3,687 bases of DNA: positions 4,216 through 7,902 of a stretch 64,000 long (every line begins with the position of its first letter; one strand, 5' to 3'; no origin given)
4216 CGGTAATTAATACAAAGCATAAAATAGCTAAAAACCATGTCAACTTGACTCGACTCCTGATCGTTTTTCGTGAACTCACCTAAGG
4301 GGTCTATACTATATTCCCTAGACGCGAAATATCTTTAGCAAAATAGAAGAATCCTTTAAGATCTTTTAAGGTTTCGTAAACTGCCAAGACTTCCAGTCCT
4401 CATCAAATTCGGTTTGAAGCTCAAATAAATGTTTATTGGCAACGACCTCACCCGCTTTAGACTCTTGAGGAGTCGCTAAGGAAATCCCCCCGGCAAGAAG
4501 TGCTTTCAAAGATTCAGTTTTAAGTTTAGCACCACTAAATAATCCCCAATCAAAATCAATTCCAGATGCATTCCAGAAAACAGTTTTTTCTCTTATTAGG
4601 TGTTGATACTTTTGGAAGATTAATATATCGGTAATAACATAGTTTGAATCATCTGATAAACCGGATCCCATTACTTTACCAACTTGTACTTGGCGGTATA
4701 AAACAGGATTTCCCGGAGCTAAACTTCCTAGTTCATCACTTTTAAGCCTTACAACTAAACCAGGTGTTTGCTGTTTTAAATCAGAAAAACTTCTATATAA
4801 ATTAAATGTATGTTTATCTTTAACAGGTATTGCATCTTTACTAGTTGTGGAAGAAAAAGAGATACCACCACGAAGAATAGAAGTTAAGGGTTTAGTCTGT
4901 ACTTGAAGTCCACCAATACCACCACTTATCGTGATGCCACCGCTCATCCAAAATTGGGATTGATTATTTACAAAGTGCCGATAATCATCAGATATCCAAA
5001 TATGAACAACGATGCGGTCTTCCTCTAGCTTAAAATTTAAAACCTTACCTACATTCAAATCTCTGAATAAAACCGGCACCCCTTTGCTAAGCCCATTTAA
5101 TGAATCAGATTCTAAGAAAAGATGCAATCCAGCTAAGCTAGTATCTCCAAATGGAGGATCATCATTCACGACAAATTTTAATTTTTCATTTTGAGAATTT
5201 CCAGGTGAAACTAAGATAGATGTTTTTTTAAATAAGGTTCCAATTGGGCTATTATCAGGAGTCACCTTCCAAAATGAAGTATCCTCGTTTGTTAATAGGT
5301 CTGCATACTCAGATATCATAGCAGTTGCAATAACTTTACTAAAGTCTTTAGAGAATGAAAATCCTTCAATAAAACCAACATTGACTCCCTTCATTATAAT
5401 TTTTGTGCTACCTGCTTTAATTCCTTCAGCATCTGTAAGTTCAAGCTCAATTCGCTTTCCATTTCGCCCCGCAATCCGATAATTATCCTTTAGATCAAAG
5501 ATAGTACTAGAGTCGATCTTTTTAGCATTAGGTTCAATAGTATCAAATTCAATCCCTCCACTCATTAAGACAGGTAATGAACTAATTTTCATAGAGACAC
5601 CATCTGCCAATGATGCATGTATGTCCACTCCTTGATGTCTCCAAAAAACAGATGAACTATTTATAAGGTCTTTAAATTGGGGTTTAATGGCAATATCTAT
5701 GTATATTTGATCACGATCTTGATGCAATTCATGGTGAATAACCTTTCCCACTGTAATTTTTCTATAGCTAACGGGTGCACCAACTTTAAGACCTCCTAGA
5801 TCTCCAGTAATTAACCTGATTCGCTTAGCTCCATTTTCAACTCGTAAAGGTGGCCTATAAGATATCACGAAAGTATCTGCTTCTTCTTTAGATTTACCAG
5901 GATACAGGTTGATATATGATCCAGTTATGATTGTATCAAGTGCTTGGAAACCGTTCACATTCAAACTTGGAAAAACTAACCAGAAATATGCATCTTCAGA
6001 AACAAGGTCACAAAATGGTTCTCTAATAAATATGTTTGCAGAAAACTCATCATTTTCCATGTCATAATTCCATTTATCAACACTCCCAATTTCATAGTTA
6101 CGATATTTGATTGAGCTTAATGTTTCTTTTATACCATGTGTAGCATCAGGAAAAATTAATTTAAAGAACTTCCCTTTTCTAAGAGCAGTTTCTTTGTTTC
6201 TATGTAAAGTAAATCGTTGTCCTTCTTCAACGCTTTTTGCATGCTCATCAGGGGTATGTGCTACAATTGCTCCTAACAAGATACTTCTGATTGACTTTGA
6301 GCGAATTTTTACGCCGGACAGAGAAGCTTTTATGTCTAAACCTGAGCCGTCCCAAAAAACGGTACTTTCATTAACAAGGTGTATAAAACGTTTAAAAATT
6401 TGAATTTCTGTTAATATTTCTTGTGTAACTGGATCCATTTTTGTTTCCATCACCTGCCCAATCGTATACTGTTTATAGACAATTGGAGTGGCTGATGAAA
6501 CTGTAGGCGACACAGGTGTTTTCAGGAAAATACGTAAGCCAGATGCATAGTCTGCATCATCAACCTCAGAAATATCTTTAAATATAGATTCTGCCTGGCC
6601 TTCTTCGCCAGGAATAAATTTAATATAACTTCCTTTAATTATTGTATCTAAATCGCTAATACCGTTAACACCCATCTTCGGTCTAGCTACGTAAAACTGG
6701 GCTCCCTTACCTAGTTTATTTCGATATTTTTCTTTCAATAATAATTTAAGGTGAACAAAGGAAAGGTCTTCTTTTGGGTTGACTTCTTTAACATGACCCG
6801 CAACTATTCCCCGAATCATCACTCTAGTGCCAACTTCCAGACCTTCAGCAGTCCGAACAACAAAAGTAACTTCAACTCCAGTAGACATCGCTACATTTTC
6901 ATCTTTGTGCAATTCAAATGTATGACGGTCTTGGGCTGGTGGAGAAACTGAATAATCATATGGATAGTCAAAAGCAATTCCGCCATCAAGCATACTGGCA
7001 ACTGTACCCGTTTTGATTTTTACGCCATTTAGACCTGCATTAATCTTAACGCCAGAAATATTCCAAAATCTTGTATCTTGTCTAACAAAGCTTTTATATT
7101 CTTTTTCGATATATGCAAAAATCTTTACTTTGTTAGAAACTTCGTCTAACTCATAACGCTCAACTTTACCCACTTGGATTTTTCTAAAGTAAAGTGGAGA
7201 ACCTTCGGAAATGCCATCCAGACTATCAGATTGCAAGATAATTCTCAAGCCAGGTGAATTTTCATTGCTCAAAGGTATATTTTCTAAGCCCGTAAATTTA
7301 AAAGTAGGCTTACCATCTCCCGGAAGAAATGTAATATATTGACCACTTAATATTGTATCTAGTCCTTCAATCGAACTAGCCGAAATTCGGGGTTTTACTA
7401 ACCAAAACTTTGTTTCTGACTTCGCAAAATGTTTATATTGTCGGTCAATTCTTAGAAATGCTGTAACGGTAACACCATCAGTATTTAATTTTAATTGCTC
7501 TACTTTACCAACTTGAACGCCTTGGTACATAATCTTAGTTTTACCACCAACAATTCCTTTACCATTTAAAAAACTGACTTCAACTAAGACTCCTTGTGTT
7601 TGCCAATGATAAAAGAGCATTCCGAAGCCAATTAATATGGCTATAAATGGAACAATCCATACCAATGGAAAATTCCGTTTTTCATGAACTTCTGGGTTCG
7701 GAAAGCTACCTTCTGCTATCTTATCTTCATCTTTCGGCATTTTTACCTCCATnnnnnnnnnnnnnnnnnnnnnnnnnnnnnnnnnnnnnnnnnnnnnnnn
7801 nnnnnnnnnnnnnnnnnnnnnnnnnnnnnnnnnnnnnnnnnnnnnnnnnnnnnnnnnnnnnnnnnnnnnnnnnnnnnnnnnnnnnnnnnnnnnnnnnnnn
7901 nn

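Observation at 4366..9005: LetAB-like lipid-transport system with a nine-MCE-repeat tunnel protein and a LetA/PqiA split into two overlapping half-genes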

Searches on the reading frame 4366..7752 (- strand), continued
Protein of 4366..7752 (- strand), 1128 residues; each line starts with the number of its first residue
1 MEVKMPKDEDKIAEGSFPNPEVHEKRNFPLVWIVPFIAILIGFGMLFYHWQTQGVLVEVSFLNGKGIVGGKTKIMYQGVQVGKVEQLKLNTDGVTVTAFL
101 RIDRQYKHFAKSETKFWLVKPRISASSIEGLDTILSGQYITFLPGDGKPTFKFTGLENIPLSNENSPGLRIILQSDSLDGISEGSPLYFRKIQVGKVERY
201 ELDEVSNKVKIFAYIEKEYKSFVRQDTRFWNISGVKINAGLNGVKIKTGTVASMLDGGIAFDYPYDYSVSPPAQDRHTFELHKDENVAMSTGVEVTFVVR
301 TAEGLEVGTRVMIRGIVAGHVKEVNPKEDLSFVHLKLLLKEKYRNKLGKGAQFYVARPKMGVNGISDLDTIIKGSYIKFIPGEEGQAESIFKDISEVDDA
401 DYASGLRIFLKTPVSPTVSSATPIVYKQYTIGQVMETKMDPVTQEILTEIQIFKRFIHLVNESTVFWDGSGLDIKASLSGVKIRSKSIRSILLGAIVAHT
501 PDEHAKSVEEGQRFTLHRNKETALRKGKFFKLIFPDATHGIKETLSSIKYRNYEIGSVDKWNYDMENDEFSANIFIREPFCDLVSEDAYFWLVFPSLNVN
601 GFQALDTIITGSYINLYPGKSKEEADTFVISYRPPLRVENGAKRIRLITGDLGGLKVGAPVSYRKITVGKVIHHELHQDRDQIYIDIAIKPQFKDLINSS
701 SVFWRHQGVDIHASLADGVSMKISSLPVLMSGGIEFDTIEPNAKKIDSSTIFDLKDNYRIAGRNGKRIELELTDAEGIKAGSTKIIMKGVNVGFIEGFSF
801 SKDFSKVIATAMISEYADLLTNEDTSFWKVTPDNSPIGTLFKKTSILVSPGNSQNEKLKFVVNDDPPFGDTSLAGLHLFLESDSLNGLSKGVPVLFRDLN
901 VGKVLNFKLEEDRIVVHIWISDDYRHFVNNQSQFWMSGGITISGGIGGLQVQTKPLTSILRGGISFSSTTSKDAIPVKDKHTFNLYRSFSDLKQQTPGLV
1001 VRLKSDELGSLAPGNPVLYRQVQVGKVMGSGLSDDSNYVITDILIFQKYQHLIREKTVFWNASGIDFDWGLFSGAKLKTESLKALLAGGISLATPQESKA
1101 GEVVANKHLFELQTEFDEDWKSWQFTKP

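Call 68: find_related_loci(query=A3, collection=genome_contigs, flank=3000)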
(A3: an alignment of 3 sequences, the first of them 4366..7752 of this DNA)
Query A3 (1128 aa) in genome_contigs; peptide patterns used: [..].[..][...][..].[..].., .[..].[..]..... (x = any residue, [..] = any of these).
456 stretches matched a pattern; 382 encode a relative of the query (tblastn E <= 1e-3); the best 80 are kept; 80 distinct loci.
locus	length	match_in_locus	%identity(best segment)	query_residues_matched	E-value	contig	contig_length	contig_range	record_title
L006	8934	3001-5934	33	18-1124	4e-158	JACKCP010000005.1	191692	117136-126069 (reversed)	MAG: Desulfobacteraceae bacterium isolate HK-STAS-DESU-1 HK-STAS-DESU-1_5, whole genome shotgun sequence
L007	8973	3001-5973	30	17-1124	7e-152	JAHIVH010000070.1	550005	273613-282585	MAG: Proteobacteria bacterium isolate MM_PC_MetaG.mb.70 MM_PC_MetaG.mb.70_k141_1110546, whole genome shotgun sequence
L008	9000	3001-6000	31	17-1123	3e-149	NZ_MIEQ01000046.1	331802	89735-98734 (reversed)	Motiliproteus sp. MSK22-1 scaffold41_cov2389_read212, whole genome shotgun sequence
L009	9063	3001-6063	29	5-1124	1e-135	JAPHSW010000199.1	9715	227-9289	MAG: Gammaproteobacteria bacterium isolate N3S-Bin_2 c_000000732705, whole genome shotgun sequence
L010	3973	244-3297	29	5-1124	3e-138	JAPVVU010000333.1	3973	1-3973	MAG: Gammaproteobacteria bacterium isolate SY_S20_27 SY_S20_27_000000000333, whole genome shotgun sequence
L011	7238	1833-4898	30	7-1124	1e-132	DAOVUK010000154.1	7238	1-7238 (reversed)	MAG TPA_asm: Gammaproteobacteria bacterium isolate CSMAG_1677 CSMAG_1677_k141_1709622_length_7238_cov_21.0586, whole gen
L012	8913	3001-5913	30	27-1123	3e-132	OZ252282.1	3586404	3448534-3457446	MAG: Enterobacterales bacterium isolate e1566bbe-8f6b-492d-966f-73ce20161778 genome assembly, chromosome: 1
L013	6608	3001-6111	29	8-1124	1e-131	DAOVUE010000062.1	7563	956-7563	MAG TPA_asm: Pseudomonadota bacterium isolate CSMAG_1671 CSMAG_1671_k141_5064933_length_7563_cov_16.8945, whole genome s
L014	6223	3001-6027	28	8-1128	2e-128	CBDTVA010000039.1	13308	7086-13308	MAG TPA_asm: uncultured Gammaproteobacteria bacterium isolate SRR7614711_binner13_Refined_73 genome assembly, contig: ER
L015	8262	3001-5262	33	16-1124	9e-127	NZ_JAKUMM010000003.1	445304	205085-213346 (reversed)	Atopomonas sediminilitoris strain A3.4 NODE_3_length_445304_cov_296.412524, whole genome shotgun sequence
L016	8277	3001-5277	32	11-1123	7e-123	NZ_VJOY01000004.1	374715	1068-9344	Pseudomonas mangiferae strain DMKU BBB3-04 NODE_4_length_374715_cov_47.8064, whole genome shotgun sequence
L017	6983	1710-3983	30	11-1123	5e-122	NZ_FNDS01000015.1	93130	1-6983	Pseudomonas panipatensis strain CCM 7469, whole genome shotgun sequence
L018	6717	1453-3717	33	17-1123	6e-122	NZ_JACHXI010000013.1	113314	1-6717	Azomonas macrocytogenes strain CECT 4462 Ga0372387_13, whole genome shotgun sequence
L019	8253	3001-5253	32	19-1123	2e-121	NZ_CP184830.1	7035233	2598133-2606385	Endozoicomonas sp. ALC020 chromosome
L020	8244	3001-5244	32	22-1123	6e-121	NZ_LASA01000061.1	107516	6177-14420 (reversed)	Endozoicomonas arenosclerae strain ab112 bacteriosponge_c13, whole genome shotgun sequence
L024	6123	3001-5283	33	8-1124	3e-115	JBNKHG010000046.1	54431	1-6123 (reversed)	MAG: Cellvibrionaceae bacterium isolate E1E2.bin.1.orig k141_1521473, whole genome shotgun sequence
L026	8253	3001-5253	30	19-1128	1e-108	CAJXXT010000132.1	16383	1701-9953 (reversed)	MAG TPA_asm: uncultured Gammaproteobacteria bacterium isolate SRR3580189_bin.11_MetaBAT_v2.12.1_MAG genome assembly, con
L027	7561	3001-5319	31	6-1124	1e-107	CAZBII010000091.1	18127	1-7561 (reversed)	MAG TPA_asm: uncultured Moraxellaceae bacterium isolate SRP220891_co4_136 genome assembly, contig: NODE_5253_length_1812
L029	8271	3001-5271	31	22-1124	9e-107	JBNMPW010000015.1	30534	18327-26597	MAG: Oceanicoccus sp. isolate 3300046534_145 Ga0491194_0002243, whole genome shotgun sequence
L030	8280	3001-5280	33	11-1124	1e-131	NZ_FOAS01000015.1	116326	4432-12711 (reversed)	Atopomonas hussainii strain JCM 19513, whole genome shotgun sequence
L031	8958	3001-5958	27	22-1124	2e-113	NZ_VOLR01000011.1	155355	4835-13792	Colwellia hornerae strain ACAM 607 NODE_11_length_155355_cov_180.759, whole genome shotgun sequence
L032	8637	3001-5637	29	20-1128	5e-98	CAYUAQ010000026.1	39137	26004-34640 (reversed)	MAG TPA_asm: uncultured Desulfobacteraceae bacterium isolate SRP338002_co1_42 genome assembly, contig: NODE_945_length_3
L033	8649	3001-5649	28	20-1124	4e-95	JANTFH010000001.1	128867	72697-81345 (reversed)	MAG: Thermodesulfobacteriota bacterium isolate bin100102 c_000000000011, whole genome shotgun sequence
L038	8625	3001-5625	28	22-1124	4e-92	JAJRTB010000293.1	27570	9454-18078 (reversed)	MAG: Deltaproteobacteria bacterium isolate Dive96_bin1.211 k141_5087828, whole genome shotgun sequence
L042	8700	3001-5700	31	13-1128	1e-93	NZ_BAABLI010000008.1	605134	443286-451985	Corallincola platygyrae strain JCM 18796 sequence08, whole genome shotgun sequence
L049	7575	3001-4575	33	9-1124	5e-84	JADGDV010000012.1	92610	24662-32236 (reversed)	MAG: Hahellaceae bacterium isolate BB19 NODE_213_length_92610_cov_45.682665, whole genome shotgun sequence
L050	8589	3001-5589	26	18-1124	1e-83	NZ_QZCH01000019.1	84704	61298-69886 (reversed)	Motilimonas pumila strain PLHSC7-2 contig19, whole genome shotgun sequence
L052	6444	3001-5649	28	20-1124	2e-83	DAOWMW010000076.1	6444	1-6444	MAG TPA_asm: Desulfobacteraceae bacterium isolate CSMAG_3012 CSMAG_3012_k141_569247_length_6444_cov_38.4200, whole genom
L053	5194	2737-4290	32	18-1128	4e-83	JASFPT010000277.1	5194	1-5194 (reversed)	MAG: Desulfobacterales bacterium isolate D0819S02metaG_Bin_228 D0819S02metaG_FD_scaffold_3183_c1, whole genome shotgun s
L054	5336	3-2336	29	48-1128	1e-81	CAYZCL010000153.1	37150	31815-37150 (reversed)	MAG TPA_asm: uncultured Desulfobacteraceae bacterium isolate binchicken_co219_27 genome assembly, contig: k141_1148160,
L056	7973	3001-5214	28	32-1128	1e-79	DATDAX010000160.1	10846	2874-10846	MAG TPA_asm: Terrimicrobiaceae bacterium isolate SMAG_U107 k141_1092114, whole genome shotgun sequence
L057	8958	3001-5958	27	22-1124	4e-104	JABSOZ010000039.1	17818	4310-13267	MAG: Colwellia sp. isolate DT_21 DT-Colwellia-5_scaffold_39, whole genome shotgun sequence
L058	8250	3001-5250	27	21-1128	3e-79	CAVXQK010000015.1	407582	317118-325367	MAG: uncultured Verrucomicrobiae bacterium isolate MFD02134.bin.1.37 genome assembly, contig: contig_37278, whole genome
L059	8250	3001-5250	27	23-1128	7e-77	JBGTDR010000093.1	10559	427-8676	MAG: Chthoniobacterales bacterium isolate JTS-RE148 k141_8524961, whole genome shotgun sequence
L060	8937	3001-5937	32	17-1124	1e-158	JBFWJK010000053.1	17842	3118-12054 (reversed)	MAG: Desulfobacteraceae bacterium isolate CA_2019_NHSR_17 NODE_6926_length_17842_cov_4.428563_NHSR, whole genome shotgun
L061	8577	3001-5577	27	23-1128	8e-73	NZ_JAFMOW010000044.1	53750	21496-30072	Rahnella bonaserana strain H11b NODE_25_length_53750_cov_51.486750, whole genome shotgun sequence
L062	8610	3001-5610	26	19-1128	2e-71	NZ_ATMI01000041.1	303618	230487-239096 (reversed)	Tatumella saanichensis strain NML 06-3099 contig000041, whole genome shotgun sequence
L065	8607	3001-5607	26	18-1128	2e-70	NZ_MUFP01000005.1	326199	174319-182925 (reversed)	Salinivibrio proteolyticus strain DSM 19052 scaffold5.1, whole genome shotgun sequence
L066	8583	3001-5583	27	20-1128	4e-70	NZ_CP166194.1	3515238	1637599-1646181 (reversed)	Enterovibrio sp. 27052020O chromosome I, complete sequence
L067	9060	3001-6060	28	14-1124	1e-112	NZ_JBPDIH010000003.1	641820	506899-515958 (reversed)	Thalassotalea sp. PLHSN55 NODE_3_length_641820_cov_518.228747, whole genome shotgun sequence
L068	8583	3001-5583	27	20-1128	5e-70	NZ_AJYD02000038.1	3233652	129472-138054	Enterovibrio norvegicus FF-33 FF-33_contig_57, whole genome shotgun sequence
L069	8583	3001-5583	26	20-1128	1e-69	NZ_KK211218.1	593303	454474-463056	Enterovibrio calviensis DSM 14347 Q365DRAFT_scaffold00003.3, whole genome shotgun sequence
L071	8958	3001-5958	27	22-1124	4e-107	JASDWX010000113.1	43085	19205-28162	MAG: Alteromonadaceae bacterium isolate P24860_117_MAG_158 P24860_117_S15_metaspades_681_length_43085_cov_7, whole genom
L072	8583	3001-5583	26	20-1128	3e-68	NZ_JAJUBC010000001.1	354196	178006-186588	Enterovibrio gelatinilyticus strain ZSDZ42 1, whole genome shotgun sequence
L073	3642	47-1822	29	54-1124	3e-68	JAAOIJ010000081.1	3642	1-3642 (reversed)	MAG: Endozoicomonadaceae bacterium isolate HC_Bin2 k141_120_81, whole genome shotgun sequence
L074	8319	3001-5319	25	1-1128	4e-67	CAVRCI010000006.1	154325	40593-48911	MAG: uncultured Verrucomicrobiae bacterium isolate MFD03250.bin.1.70 genome assembly, contig: contig_22196, whole genome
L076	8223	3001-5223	24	31-1128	8e-67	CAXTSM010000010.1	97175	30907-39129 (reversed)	MAG TPA_asm: uncultured Chthoniobacterales bacterium isolate public_SRR11456921_metawrap_bin.20 genome assembly, contig:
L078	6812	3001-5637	26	21-1128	4e-65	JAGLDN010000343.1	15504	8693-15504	MAG: Psychromonas sp. isolate SW_4_36 ROV167.bin.36.fa_343, whole genome shotgun sequence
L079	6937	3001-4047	36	10-1128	1e-60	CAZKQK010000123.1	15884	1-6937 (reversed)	MAG TPA_asm: uncultured Luteolibacter sp. isolate SRP344714_co2_123 genome assembly, contig: NODE_9567_length_15884_cov_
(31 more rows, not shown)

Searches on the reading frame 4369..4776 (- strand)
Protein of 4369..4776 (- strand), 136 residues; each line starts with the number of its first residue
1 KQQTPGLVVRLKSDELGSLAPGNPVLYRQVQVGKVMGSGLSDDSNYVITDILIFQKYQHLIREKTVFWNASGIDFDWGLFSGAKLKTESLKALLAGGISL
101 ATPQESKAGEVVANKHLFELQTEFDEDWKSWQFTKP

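Call 21: search_protein_families(library=pfam, proteins=[window:4369-4776:-], max_evalue=10)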
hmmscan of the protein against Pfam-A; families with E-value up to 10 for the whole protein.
seq(136 aa): 2 families
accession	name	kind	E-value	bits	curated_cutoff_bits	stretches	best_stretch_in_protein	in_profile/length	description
PF02470.25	MlaD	-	1.1e-09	38.8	25.1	1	6-86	2-66/81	MlaD protein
PF05952.17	ComX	-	0.17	12.2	25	1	23-68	12-55/55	Bacillus competence pheromone ComX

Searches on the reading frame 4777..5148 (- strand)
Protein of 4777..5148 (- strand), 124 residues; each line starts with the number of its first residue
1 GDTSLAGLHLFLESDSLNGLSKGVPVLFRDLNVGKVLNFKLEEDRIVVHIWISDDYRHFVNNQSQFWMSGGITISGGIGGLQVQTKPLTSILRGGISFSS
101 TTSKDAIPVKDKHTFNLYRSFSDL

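Call 21: search_protein_families(library=pfam, proteins=[window:4777-5148:-], max_evalue=10)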
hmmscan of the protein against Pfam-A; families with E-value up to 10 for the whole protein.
seq(124 aa): 3 families
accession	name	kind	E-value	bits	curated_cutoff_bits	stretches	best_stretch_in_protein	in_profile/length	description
PF02470.25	MlaD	-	2e-08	34.8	25.1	1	8-77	3-70/81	MlaD protein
PF06134.17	RhaA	-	0.012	15.3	22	1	34-89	22-74/417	L-rhamnose isomerase (RhaA)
PF22495.2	HTH_92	-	0.1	12.4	27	1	62-77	10-25/45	RsaL-like HTH domain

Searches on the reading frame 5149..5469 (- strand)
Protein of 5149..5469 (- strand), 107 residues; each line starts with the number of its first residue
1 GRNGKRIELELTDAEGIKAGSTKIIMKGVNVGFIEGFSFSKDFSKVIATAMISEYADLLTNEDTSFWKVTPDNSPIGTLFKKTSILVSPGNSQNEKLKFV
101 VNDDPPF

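Call 21: search_protein_families(library=pfam, proteins=[window:5149-5469:-], max_evalue=10)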
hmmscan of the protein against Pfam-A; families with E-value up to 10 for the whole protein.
seq(107 aa): 2 families
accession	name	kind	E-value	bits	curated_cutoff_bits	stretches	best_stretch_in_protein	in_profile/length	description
PF02470.25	MlaD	-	7.5e-09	36.2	25.1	1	4-62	2-60/81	MlaD protein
PF08669.17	GCV_T_C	-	0.012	16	25.9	1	6-56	3-51/80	Glycine cleavage T-protein C-terminal barrel domain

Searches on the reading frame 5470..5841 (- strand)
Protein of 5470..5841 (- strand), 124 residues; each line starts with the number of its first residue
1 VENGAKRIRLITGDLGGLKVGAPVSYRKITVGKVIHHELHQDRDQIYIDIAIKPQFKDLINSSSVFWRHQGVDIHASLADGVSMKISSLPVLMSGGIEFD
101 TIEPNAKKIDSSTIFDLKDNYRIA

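Call 21: search_protein_families(library=pfam, proteins=[window:5470-5841:-], max_evalue=10)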
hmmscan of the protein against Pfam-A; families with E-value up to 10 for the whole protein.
seq(124 aa): 1 family
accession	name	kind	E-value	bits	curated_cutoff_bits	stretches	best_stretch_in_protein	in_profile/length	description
PF02470.25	MlaD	-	2.9e-10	40.7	25.1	1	6-65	3-62/81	MlaD protein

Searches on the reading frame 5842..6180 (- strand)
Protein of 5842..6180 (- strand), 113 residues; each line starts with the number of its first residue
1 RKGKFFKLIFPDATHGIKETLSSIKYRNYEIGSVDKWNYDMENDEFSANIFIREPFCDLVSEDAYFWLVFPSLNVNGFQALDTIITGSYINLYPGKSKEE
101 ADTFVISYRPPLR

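Call 21: search_protein_families(library=pfam, proteins=[window:5842-6180:-], max_evalue=10)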
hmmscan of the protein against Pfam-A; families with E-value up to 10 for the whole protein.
seq(113 aa): 2 families
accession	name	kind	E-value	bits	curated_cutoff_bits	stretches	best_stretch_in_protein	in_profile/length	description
PF02470.25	MlaD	-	1.8e-05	25.3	25.1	1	4-95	3-81/81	MlaD protein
PF21209.4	Bac_rhamnosid-like_N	-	0.078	12.8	27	1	34-102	101-171/209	Alpha-rhamnosidase-like, bacteroidetes, N-terminal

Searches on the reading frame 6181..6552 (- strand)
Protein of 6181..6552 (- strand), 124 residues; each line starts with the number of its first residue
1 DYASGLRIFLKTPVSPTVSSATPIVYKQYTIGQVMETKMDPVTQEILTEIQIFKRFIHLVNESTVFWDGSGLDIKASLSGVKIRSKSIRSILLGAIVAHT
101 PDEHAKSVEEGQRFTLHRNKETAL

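Call 21: search_protein_families(library=pfam, proteins=[window:6181-6552:-], max_evalue=10)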
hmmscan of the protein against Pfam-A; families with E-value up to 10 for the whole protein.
seq(124 aa): 1 family
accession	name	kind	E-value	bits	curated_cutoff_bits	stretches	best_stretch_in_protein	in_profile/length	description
PF02470.25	MlaD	-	0.036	14.8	25.1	1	7-70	4-61/81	MlaD protein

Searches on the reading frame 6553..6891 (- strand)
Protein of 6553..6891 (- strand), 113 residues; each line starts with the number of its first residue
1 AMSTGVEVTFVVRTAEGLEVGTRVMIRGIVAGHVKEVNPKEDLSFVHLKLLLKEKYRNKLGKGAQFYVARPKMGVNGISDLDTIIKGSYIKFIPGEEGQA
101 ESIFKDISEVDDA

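Call 21: search_protein_families(library=pfam, proteins=[window:6553-6891:-], max_evalue=10)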
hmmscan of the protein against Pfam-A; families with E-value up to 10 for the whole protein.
seq(113 aa): 1 family
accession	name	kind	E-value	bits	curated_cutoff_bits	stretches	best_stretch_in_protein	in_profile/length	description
PF02470.25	MlaD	-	8.2e-12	45.7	25.1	1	5-95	2-81/81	MlaD protein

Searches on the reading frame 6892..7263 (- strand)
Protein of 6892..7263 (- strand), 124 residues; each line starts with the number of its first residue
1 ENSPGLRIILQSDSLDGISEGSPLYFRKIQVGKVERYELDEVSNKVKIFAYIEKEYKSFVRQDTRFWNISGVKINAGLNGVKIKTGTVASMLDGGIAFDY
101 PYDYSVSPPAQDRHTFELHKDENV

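Call 21: search_protein_families(library=pfam, proteins=[window:6892-7263:-], max_evalue=10)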
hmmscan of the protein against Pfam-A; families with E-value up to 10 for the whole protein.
seq(124 aa): 1 family
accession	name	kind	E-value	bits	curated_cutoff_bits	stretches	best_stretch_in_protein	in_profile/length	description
PF02470.25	MlaD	-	2.4e-10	40.9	25.1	1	5-65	2-62/81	MlaD protein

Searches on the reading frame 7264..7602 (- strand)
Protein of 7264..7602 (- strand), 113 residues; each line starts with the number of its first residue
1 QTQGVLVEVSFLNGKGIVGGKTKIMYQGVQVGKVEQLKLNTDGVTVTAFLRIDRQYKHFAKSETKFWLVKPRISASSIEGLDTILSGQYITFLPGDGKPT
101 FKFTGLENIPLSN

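Call 21: search_protein_families(library=pfam, proteins=[window:7264-7602:-], max_evalue=10)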
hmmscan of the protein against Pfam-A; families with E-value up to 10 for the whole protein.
seq(113 aa): 1 family
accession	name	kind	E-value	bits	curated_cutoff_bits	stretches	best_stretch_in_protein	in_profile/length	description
PF02470.25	MlaD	-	6.5e-13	49.2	25.1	1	4-95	2-81/81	MlaD protein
